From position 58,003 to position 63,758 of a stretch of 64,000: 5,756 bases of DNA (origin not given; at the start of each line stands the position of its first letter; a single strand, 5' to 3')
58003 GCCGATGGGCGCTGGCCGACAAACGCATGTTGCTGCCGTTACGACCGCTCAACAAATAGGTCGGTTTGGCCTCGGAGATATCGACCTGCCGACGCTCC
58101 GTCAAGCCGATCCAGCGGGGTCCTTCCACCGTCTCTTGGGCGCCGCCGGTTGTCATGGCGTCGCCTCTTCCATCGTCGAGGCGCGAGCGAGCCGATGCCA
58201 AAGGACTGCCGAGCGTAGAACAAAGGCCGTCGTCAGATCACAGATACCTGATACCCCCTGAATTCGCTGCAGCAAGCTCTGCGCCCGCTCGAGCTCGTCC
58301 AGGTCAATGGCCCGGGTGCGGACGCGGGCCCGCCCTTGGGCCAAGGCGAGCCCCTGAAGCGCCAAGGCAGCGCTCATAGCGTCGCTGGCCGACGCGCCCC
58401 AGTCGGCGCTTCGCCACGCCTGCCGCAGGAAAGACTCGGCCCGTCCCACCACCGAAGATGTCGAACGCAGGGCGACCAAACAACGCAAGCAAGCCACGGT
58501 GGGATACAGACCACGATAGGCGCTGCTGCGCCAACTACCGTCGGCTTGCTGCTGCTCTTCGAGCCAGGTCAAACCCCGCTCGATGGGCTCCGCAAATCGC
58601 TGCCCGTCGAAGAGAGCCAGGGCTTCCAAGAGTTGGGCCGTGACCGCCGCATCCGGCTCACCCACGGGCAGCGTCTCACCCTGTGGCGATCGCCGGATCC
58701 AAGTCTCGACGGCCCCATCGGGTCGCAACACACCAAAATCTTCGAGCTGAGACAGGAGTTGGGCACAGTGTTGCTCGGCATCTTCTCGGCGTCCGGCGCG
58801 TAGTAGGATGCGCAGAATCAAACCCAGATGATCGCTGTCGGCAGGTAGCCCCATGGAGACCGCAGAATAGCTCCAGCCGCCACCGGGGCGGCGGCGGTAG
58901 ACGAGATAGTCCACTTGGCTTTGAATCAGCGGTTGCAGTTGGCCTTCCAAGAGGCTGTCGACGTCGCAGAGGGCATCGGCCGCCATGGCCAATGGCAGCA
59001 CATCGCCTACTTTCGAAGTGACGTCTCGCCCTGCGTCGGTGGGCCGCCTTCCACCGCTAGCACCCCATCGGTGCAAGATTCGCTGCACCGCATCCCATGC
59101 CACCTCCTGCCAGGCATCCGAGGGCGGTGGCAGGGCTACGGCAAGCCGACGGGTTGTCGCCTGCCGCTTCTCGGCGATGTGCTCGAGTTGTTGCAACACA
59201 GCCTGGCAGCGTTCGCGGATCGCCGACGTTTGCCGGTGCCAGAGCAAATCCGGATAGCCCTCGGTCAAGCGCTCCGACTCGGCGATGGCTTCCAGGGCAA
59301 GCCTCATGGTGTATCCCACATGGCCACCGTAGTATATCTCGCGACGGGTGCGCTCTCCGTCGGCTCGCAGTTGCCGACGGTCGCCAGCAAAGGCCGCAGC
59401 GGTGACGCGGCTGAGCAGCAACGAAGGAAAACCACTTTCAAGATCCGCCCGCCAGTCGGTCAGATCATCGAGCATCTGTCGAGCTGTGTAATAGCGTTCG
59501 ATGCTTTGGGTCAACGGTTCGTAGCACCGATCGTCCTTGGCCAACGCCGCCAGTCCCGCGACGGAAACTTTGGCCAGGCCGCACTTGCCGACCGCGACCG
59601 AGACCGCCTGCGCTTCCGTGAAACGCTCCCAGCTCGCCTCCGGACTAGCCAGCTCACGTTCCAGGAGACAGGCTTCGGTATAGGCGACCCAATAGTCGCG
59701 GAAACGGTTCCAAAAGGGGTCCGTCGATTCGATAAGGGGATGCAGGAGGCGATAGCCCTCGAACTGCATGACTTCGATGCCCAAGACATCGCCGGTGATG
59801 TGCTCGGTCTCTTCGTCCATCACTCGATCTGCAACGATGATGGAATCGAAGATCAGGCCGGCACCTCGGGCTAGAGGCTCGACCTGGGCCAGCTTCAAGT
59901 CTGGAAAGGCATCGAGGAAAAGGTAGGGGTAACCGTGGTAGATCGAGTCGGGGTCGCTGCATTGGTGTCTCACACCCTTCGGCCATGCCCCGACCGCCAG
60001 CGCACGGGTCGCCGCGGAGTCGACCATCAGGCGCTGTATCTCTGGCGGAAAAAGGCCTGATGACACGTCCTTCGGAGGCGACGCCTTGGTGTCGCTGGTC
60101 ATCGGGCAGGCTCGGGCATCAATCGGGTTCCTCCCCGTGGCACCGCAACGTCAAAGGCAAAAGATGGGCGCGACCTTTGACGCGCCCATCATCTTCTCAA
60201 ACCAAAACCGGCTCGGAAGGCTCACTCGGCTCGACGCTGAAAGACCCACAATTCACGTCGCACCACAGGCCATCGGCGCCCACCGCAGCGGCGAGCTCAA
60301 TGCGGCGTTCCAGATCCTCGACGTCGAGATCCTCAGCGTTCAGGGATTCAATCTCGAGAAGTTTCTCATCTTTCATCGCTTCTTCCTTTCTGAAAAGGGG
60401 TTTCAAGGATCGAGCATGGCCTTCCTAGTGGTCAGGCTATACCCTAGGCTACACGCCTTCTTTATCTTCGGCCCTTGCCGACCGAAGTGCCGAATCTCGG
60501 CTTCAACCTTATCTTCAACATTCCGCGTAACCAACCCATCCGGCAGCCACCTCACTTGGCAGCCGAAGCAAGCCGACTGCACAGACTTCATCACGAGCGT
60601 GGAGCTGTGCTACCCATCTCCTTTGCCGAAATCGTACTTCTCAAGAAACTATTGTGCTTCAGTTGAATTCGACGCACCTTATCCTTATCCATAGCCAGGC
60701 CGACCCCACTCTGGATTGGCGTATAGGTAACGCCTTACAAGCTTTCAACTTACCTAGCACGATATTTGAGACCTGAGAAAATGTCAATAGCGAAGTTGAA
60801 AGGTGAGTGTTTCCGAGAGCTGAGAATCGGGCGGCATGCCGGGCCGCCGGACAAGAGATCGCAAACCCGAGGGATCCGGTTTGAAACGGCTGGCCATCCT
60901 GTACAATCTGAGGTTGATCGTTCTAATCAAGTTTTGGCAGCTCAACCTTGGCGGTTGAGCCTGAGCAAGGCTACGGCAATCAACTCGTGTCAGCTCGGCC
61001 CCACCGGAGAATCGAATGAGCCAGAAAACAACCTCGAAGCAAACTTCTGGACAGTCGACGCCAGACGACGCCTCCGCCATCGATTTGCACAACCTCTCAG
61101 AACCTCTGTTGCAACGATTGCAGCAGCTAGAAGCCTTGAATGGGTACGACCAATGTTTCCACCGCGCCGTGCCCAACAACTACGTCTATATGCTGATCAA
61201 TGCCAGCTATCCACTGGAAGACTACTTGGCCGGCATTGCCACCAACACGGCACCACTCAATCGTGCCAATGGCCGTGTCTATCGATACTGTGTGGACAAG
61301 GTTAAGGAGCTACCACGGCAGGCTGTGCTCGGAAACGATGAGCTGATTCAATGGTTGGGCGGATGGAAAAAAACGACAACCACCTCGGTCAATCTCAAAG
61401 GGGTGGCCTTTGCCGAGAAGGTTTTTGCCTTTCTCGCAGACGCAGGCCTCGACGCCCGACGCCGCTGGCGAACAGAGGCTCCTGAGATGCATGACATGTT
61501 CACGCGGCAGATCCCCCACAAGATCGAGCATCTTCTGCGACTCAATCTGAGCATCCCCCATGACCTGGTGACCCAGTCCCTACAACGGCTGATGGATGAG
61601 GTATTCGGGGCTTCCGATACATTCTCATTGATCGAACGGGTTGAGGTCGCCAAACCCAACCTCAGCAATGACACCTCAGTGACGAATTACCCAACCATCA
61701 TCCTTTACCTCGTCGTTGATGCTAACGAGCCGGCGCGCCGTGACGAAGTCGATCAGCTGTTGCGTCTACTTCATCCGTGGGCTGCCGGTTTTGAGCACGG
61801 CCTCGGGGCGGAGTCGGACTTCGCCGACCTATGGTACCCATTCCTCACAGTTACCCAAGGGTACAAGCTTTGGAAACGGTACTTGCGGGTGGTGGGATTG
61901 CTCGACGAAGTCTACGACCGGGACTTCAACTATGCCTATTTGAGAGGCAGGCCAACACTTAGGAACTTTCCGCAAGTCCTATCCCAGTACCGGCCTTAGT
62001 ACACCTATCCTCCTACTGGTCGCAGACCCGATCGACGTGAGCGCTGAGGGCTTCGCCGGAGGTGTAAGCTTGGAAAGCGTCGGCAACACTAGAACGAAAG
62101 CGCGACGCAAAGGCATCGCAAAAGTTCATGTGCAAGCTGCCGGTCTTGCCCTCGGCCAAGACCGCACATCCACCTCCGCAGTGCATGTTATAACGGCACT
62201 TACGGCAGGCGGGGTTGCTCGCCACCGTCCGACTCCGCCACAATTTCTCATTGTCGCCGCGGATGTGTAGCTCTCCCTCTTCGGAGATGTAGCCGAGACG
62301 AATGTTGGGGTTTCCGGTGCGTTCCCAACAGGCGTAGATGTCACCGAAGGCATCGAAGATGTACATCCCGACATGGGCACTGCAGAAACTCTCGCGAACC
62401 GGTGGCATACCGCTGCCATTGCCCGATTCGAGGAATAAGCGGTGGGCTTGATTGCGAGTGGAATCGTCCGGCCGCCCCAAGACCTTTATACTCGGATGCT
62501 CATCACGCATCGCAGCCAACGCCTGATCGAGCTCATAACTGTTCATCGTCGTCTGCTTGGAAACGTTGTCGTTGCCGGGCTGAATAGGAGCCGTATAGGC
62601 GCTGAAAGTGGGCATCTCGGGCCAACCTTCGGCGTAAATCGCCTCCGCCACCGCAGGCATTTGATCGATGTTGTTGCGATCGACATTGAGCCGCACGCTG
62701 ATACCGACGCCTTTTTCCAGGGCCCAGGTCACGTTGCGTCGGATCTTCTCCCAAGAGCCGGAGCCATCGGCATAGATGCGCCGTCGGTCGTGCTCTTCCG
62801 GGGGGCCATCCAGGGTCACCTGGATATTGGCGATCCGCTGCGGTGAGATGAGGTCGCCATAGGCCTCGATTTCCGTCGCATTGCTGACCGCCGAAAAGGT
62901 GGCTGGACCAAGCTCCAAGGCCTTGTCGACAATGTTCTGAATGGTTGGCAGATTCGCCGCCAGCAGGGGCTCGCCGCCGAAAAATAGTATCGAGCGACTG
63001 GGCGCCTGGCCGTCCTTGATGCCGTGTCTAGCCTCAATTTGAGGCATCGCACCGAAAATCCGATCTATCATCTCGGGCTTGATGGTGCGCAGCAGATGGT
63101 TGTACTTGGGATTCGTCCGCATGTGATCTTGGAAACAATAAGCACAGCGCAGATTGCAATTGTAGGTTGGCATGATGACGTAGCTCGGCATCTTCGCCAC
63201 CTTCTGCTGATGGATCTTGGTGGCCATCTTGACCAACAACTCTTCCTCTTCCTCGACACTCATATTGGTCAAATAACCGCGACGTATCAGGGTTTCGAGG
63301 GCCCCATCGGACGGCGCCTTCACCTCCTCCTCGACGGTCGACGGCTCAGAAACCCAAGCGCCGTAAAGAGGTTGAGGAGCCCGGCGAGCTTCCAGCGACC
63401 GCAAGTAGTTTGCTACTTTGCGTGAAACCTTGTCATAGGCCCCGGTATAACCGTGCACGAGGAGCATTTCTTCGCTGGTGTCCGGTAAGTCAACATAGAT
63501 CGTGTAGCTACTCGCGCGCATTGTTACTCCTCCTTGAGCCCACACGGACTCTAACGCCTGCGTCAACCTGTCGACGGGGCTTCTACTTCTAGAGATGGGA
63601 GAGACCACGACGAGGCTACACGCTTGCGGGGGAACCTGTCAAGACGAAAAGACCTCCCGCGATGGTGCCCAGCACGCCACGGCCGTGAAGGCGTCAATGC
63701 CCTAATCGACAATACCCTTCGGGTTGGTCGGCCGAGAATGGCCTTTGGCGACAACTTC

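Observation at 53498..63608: Candidate uncharacterised RiPP-like peptide maturation/export locus: radical SAM/SPASM enzyme, leader-plus-core precursor, two terpene-cyclase-like repeat proteins, M50-like intramembrane protease, FtsX/ADOP permease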

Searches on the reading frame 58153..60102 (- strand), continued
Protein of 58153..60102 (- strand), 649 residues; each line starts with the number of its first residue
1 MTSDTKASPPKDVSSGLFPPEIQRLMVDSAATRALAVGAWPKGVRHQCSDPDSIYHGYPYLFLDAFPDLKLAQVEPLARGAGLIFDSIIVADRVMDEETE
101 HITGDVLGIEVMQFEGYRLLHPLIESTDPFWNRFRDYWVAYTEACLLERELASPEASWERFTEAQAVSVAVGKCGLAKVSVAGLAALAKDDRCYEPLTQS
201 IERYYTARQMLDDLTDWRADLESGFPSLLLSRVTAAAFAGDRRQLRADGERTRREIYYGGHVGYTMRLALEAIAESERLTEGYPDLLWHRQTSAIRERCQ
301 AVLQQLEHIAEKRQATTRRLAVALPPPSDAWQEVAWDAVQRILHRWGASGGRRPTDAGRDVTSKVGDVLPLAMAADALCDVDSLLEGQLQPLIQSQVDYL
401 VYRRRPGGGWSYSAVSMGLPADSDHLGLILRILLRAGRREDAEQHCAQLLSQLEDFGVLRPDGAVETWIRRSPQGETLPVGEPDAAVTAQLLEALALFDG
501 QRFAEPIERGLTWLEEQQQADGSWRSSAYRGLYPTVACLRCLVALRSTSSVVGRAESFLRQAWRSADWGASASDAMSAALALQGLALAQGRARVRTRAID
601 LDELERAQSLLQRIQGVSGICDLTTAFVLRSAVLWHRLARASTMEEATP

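Call 86: search_solved_structures(query=A2, max_evalue=0.01)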
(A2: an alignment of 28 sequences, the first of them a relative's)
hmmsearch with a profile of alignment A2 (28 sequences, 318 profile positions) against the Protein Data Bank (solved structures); distinct sequences matched with E-value up to 0.01: 29.
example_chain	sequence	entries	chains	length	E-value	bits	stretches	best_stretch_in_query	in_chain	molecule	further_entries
9mhs_B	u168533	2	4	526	3.3e-25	91.9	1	32-308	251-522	Drimenol Synthase | Haloacid dehalogenase superfamily, subfamily IA, variant 3 with third motif having DD or E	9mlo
9m7d_A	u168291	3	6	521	4e-24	88.4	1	32-308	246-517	Haloacid dehalogenase superfamily, subfamily IA, variant 3 with third motif having DD or E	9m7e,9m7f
2sqc_A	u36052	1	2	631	7.7e-17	64.4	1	241-316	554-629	SQUALENE-HOPENE CYCLASE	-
3sqc_A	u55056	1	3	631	7.8e-17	64.4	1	241-316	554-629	SQUALENE--HOPENE CYCLASE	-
1gsz_A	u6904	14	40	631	1.3e-15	60.4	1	241-316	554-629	SQUALENE--HOPENE CYCLASE | SQUALENE-HOPENE CYCLASE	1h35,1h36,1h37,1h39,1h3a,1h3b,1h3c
22ty_A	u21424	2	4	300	1.8e-14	56.6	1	84-315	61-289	AstC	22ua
22tz_A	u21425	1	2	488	1.8e-13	53.4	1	85-312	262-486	AstC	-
8pak_A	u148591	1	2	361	2.1e-12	49.9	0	237-288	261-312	Squalene--hopene cyclase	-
7xq4_A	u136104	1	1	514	4e-12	49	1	102-310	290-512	SQHop_cyclase_C domain-containing protein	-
8zg0_A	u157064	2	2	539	4.4e-11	45.5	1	102-312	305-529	Squalene cyclase C-terminal domain-containing protein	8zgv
8zg1_A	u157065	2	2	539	4.4e-11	45.5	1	102-312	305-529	Squalene cyclase C-terminal domain-containing protein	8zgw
7xr7_A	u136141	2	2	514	4.5e-11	45.5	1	102-310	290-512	SQHop_cyclase_C domain-containing protein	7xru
7xqz_A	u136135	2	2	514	1.1e-10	44.2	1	102-310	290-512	SQHop_cyclase_C domain-containing protein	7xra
8paj_A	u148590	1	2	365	2.7e-10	43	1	234-289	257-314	Squalene-hopene/tetraprenyl-beta-curcumene cyclase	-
8zg5_A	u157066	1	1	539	1.2e-09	40.8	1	102-288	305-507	Squalene cyclase C-terminal domain-containing protein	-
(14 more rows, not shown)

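Call 90: predict_structure(alignment_id=A2)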
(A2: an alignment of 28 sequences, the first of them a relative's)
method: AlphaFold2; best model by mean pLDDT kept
length: 317 residues; sequences in the alignment: 28
mean_pLDDT: 92.7   pTM: 0.93
mean pLDDT of the five models: 92.7, 92.7, 92.3, 91.5, 91.4
residues with pLDDT >= 90: 257; 70-90: 46; 50-70: 11; < 50: 3
segments of 3 or more residues with pLDDT < 50: 315-317
pLDDT, mean of each block of 10 residues (from residue 1): 86 98 98 95 93 94 98 98 96 87 89 97 94 93 83 82 98 98 85 81 98 98 97 94 98 94 95 98 90 95 98 61
secondary structure, 60 per line:
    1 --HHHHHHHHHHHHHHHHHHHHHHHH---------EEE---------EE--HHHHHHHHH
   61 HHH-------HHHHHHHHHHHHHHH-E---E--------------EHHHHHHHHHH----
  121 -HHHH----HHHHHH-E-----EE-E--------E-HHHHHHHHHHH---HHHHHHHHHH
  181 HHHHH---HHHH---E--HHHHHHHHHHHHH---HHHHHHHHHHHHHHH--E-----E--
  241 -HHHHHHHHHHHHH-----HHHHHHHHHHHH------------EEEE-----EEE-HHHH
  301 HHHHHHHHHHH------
elements in order: H3-26 E36-38 H52-63 H71-85 H107-116 H122-125 H130-135 H157-167 H171-185 H189-192 H199-211 H215-229 H242-254 H260-271 E284-287 E293-295 H297-311

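Call 92: fold_search(model_id=the predicted structure, library=pdb)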
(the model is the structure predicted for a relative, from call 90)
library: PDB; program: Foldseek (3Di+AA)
matches with E <= 10: 390; with E <= 0.001: 82
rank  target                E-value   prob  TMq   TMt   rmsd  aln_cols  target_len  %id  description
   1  9mhs_A                2.5e-15  1.00  0.81  0.55   3.0       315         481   20  Drimenol synthase (released 2025-07-16)
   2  9m7f_A                2.3e-14  1.00  0.81  0.52   2.8       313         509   20  Crystal structure of AsDMS D333N mutant in complex with farnesyl pyrophosphate (released 2025-09-10)
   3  9m7e_B                2.6e-14  1.00  0.80  0.51   3.1       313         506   19  Crystal structure of AsDMS D333N mutant in complex with drimenyl phosphate (released 2025-09-10)
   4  9m7d_A                4.6e-14  1.00  0.80  0.50   3.0       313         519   20  Crystal structure of AsDMS D333N mutant (released 2025-09-10)
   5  9m7f_B                4.8e-14  1.00  0.81  0.51   2.9       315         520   20  Crystal structure of AsDMS D333N mutant in complex with farnesyl pyrophosphate (released 2025-09-10)
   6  9mhs_B                4.8e-14  1.00  0.80  0.52   2.9       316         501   20  Drimenol synthase (released 2025-07-16)
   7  9m7d_B                5.3e-14  1.00  0.81  0.52   3.2       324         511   19  Crystal structure of AsDMS D333N mutant (released 2025-09-10)
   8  9m7e_A                5.8e-14  1.00  0.79  0.50   3.1       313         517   19  Crystal structure of AsDMS D333N mutant in complex with drimenyl phosphate (released 2025-09-10)
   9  9mlo_A                2.2e-13  1.00  0.78  0.51   3.2       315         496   20  Drimenol Synthase - Farnesyl Thiol Complex (released 2025-07-16)
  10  9mlo_B                2.3e-13  1.00  0.79  0.52   3.0       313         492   20  Drimenol Synthase - Farnesyl Thiol Complex (released 2025-07-16)
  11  8pak_A                4.0e-10  1.00  0.77  0.71   4.4       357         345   20  Crystal Structure of a Squalene-Hopene Cyclase from Cystobacter fuscus (released 2024-06-26)
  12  6ij1                  8.0e-10  1.00  0.73  0.70   3.8       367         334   18  Crystal structure of a protein from Actinoplanes (released 2019-09-11)
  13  8paj_B                8.8e-10  1.00  0.75  0.70   4.7       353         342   21  Crystal Structure of a Squalene-Hopene cyclase from Archangium gephyra (released 2024-06-26)
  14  7xr7                  1.0e-09  1.00  0.69  0.46   3.6       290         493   23  Drimenyl diphosphate synthase D303E from Streptomyces showdoensis in complex with farnesyl diphosphate (FPP) and Mg2+ (released 2023-03-15)
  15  7xqz                  1.1e-09  1.00  0.69  0.46   3.7       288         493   23  Drimenyl diphosphate synthase D303A from Streptomyces showdoensis in complex with 2-fluorofarnesyl diphosphate (2F-FPP)  (released 2023-03-15)
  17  8paj_A                1.4e-09  1.00  0.73  0.69   4.9       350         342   21  Crystal Structure of a Squalene-Hopene cyclase from Archangium gephyra (released 2024-06-26)
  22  8pak_B                3.3e-09  1.00  0.76  0.70   4.6       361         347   19  Crystal Structure of a Squalene-Hopene Cyclase from Cystobacter fuscus (released 2024-06-26)
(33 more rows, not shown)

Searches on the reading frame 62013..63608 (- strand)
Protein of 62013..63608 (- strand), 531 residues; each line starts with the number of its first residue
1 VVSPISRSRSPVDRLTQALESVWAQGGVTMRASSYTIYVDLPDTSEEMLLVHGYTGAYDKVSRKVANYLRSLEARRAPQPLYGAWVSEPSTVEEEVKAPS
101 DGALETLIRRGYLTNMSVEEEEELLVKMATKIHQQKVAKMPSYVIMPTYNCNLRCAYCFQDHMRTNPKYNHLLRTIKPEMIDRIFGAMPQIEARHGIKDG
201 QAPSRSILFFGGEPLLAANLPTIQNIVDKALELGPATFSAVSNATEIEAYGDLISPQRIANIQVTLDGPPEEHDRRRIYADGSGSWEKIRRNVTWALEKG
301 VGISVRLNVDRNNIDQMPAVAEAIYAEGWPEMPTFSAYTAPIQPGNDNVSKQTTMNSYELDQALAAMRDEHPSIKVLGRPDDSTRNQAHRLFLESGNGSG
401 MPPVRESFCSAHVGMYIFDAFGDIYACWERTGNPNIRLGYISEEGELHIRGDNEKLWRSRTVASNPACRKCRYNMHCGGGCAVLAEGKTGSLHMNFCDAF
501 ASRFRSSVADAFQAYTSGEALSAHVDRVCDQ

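Call 3: search_protein_families(library=pfam, proteins=[window:62013-63608:-], max_evalue=0.01)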
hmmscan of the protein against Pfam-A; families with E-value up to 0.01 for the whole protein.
window:62013-63608:- (531 aa): 2 families
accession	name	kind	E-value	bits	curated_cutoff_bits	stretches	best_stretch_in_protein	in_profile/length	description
PF04055.27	Radical_SAM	-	1.5e-12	48.5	29.5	1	146-317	2-159/166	Radical SAM superfamily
PF13353.11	Fer4_12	-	2.6e-06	28.2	22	1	150-276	14-123/137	4Fe-4S single cluster domain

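Call 4: search_protein_families(library=ncbifam, proteins=[window:62013-63608:-], max_evalue=0.01)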
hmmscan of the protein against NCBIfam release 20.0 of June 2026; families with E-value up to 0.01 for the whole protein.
window:62013-63608:- (531 aa): 57 families (the best 25 are shown)
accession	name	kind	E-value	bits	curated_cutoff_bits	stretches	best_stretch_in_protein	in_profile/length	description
NF047865.1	rSAM_PapB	equivalog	6e-36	124.3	340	1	143-492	5-327/330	PapB family radical SAM/SPASM ranthipeptide maturase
TIGR04463.1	rSAM_vs_C_rich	equivalog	5.7e-35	120.9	525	1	103-482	47-395/438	TIGR04463 family radical SAM/SPASM RiPP maturase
NF038107.1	rSAM_NF038107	equivalog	2e-33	115.8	600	2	139-327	83-266/444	Cys-every-fifth radical SAM/SPASM peptide maturase CefB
TIGR04280.1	geopep_mat_rSAM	hypoth_equivalog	7.8e-28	97.6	400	1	103-329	49-262/428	geopeptide radical SAM maturase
NF041298.1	rSAM_mat_DynA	equivalog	3.7e-25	88.7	450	2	144-321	4-171/356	dynobactin maturation radical SAM/SPASM protein DynA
TIGR04334.1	rSAM_Clo7bot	equivalog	1.1e-22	80.3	600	2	140-321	89-259/440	radical SAM/SPASM domain Clo7bot peptide maturase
TIGR04064.1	rSAM_nif11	equivalog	4e-22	78.6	518.7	2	105-294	51-222/459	nif11-like peptide radical SAM maturase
NF052473.1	rSAM_FlmE_OhkG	exception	1.8e-20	73.1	500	1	92-485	48-432/481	FlmE/OhkG family radical SAM/SPASM peptide maturase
TIGR03906.1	quino_hemo_SAM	equivalog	2.9e-20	72.4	453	1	117-498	71-434/467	quinohemoprotein amine dehydrogenase maturation protein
TIGR04068.1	rSAM_ocin_clost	equivalog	2.5e-17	62.9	500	1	97-294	43-230/462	Cys-rich peptide radical SAM maturase CcpM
TIGR03942.1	sulfatase_rSAM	equivalog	8.2e-17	61.3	349.45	1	149-507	9-353/363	anaerobic sulfatase maturase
TIGR03978.1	rSAM_paired_1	equivalog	1.2e-16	60.6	370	2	106-299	48-230/466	His-Xaa-Ser system radical SAM maturase HxsB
TIGR03974.1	rSAM_six_Cys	equivalog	5.5e-16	58.5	425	1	127-494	83-429/451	thioether cross-link-forming SCIFF peptide maturase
NF040492.1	not_ScfB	exception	8.2e-16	57.9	855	1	148-483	102-417/450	ScfB-related radical SAM/SPASM orphan maturase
TIGR04163.1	rSAM_cobopep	equivalog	1.6e-15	56.8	375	2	116-332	42-243/428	peptide-modifying radical SAM enzyme CbpB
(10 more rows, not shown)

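Call 62: search_solved_structures(query=window:62013-63521:-, max_evalue=0.001)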
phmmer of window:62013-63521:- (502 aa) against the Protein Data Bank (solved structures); distinct sequences matched with E-value up to 0.001: 5.
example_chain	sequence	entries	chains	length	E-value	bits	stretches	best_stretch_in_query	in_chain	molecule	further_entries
5wgg_A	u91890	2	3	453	4.6e-13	52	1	115-270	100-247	Radical SAM domain protein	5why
9gm3_A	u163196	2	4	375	1.5e-06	30.5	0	110-260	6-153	ChlB radical SAM domain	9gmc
4k36_A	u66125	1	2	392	1.4e-05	27.3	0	115-264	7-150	Anaerobic sulfatase-maturating enzyme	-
4k37_A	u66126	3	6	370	1.5e-05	27.2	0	115-264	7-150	Anaerobic sulfatase-maturating enzyme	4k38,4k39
8vpo_A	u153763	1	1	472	4.2e-05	25.7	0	111-244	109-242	Radical SAM core domain-containing protein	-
